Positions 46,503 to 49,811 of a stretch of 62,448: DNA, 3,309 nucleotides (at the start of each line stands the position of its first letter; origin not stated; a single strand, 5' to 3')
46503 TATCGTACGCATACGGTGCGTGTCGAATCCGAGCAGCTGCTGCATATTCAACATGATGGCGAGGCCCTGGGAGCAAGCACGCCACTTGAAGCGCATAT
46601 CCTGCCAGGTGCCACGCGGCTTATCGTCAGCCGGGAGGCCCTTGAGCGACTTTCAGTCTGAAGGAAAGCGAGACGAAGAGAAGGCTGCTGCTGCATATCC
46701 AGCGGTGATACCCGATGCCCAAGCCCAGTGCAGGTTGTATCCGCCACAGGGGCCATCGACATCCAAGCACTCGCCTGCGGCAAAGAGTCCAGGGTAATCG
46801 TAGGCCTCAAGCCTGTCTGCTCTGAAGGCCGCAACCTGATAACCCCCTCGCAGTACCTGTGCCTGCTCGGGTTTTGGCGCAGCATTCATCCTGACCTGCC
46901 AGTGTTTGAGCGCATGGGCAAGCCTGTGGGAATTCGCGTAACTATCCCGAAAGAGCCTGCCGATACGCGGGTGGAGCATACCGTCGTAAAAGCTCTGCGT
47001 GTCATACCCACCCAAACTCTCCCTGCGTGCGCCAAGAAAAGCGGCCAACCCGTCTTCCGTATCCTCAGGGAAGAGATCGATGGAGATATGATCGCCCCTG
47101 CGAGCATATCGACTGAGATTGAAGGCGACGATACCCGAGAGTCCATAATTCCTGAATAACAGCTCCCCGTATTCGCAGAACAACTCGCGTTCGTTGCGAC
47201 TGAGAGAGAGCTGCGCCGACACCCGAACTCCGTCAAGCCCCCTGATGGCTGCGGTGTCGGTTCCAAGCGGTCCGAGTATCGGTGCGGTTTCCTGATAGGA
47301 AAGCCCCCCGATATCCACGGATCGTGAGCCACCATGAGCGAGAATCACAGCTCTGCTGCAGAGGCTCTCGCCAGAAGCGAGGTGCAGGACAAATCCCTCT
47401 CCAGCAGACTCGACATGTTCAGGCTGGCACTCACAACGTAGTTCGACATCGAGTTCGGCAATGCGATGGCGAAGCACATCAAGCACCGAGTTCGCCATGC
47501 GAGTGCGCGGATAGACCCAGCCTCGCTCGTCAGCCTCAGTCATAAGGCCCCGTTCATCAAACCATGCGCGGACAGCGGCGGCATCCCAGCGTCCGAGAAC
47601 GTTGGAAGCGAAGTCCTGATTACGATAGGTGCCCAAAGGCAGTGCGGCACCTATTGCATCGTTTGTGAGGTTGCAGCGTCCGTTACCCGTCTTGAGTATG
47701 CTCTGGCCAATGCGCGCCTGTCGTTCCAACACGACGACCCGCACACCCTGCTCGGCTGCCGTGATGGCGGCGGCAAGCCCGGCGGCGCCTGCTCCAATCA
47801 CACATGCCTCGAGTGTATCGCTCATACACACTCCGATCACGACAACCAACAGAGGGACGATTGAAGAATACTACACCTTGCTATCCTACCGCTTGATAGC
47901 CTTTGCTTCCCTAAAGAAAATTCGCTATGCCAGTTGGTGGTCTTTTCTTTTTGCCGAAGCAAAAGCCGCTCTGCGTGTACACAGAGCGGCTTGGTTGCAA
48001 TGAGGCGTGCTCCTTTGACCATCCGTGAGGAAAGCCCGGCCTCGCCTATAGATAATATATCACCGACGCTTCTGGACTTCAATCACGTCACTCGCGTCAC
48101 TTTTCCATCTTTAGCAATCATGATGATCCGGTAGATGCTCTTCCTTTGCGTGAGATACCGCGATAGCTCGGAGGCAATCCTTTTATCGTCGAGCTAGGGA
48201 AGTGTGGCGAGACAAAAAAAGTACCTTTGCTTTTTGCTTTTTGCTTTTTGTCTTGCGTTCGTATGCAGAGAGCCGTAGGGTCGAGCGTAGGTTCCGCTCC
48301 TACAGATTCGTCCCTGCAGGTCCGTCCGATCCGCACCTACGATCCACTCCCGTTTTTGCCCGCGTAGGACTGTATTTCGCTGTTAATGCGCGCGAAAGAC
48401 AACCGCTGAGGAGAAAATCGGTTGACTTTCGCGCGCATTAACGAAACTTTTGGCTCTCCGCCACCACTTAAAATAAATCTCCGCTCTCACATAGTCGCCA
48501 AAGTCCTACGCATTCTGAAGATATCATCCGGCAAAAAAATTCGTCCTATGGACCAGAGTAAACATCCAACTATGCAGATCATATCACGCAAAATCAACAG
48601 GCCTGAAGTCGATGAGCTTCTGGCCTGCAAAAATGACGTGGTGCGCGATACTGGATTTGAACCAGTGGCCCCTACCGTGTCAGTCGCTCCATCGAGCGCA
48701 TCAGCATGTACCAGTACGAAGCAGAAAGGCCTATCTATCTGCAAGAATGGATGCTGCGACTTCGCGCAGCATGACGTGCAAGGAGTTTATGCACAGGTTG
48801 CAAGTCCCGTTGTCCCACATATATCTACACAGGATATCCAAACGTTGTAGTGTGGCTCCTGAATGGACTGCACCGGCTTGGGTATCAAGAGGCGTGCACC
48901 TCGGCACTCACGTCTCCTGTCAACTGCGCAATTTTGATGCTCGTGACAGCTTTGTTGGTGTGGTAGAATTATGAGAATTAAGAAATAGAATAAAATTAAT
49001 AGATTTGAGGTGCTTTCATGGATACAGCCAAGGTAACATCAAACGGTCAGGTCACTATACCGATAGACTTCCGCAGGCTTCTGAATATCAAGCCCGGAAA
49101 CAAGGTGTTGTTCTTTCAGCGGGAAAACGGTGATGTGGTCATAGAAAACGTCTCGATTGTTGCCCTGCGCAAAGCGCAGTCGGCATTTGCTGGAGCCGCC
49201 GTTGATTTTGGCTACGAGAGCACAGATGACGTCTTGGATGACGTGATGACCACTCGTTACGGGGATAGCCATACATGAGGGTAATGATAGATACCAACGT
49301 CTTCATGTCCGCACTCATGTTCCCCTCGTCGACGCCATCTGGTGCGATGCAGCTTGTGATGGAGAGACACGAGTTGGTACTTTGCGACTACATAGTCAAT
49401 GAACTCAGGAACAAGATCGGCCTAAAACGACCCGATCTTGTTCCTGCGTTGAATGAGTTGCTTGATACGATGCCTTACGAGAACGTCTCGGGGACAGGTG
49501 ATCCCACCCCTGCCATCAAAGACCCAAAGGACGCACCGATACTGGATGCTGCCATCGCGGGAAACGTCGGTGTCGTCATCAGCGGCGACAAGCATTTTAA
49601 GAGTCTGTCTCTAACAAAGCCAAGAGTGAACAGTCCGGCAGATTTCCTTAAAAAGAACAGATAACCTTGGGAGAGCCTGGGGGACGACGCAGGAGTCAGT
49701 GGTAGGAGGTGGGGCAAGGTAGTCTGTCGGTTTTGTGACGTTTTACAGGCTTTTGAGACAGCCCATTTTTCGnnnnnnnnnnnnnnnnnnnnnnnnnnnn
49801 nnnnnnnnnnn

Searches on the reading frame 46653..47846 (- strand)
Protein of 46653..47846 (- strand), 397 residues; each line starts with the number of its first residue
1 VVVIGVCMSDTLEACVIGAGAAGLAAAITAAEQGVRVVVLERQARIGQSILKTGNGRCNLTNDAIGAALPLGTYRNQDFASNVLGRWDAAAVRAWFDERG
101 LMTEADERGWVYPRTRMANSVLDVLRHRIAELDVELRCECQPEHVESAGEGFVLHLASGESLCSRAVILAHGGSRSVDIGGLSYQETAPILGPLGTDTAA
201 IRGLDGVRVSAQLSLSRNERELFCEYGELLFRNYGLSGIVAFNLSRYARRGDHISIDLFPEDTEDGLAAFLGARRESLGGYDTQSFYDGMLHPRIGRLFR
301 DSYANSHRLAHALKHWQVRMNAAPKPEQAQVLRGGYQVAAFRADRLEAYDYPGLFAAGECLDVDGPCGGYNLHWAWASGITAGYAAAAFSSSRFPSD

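Call 85: search_protein_families(library=pfam, proteins=[window:46653-47846:-], max_evalue=0.01)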
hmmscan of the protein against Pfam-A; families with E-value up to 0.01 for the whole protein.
window:46653-47846:- (397 aa): 15 families
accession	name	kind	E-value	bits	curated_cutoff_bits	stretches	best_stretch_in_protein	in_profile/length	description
PF03486.20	HI0933_like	-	1.4e-52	179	50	1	14-383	3-242/244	HI0933-like protein Rossmann domain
PF22780.1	HI0933_like_1st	-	1.2e-10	41.9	27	1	192-323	5-157/165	HI0933-like protein barrel and H2TH domain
PF00890.30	FAD_binding_2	-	7.5e-08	32.4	20.4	1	16-46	4-34/414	FAD binding domain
PF13450.12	NAD_binding_8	-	1.1e-07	32.4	21.9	1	16-47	1-32/68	NAD(P)-binding Rossmann-like domain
PF12831.13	FAD_oxidored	-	1.2e-07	31.8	27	1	15-47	3-35/416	FAD dependent oxidoreductase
PF13738.12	Pyr_redox_3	-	1.4e-07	31.5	30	1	16-51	2-37/305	Pyridine nucleotide-disulphide oxidoreductase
PF01266.30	DAO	-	1.5e-07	31.8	27.9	1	14-48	2-36/353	FAD dependent oxidoreductase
PF07992.20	Pyr_redox_2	-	2.3e-07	30.9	26.1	1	15-46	4-31/291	Pyridine nucleotide-disulphide oxidoreductase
PF13454.12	NAD_binding_9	-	9.9e-06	26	21.8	1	16-172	2-153/155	FAD-NAD(P)-binding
PF01494.25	FAD_binding_3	-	7.2e-05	22.6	22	1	13-45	3-35/349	FAD binding domain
PF01134.28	GIDA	-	0.00011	21.8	22.1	1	15-50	3-32/391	Glucose inhibited division protein A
PF01946.23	Thi4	-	0.0004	20.1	26.2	1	15-50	21-57/235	Thi4 family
PF05834.18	Lycopene_cycl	-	0.00062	19.4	23.4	1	15-185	3-153/380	Lycopene cyclase protein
PF00070.33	Pyr_redox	-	0.0012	19.8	22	0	15-47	3-35/82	Pyridine nucleotide-disulphide oxidoreductase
PF01262.27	AlaDh_PNT_C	-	0.0021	17.9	23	1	13-52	30-69/214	Alanine dehydrogenase/PNT, C-terminal domain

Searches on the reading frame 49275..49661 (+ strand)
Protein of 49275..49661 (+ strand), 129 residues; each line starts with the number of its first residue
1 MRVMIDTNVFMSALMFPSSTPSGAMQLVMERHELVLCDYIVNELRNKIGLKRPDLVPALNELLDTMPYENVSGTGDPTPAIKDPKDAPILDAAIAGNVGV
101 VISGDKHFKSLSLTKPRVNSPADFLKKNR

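Call 85: search_protein_families(library=pfam, proteins=[window:49275-49661:+], max_evalue=0.01)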
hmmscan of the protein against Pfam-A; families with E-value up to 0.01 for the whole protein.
window:49275-49661:+ (129 aa): 2 families
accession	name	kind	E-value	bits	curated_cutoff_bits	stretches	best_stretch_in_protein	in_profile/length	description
PF13470.12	PIN_3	-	9.6e-15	55.9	27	1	2-107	1-115/115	PIN domain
PF01850.27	PIN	-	0.00011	23.2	23.6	1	3-109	1-115/120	PIN domain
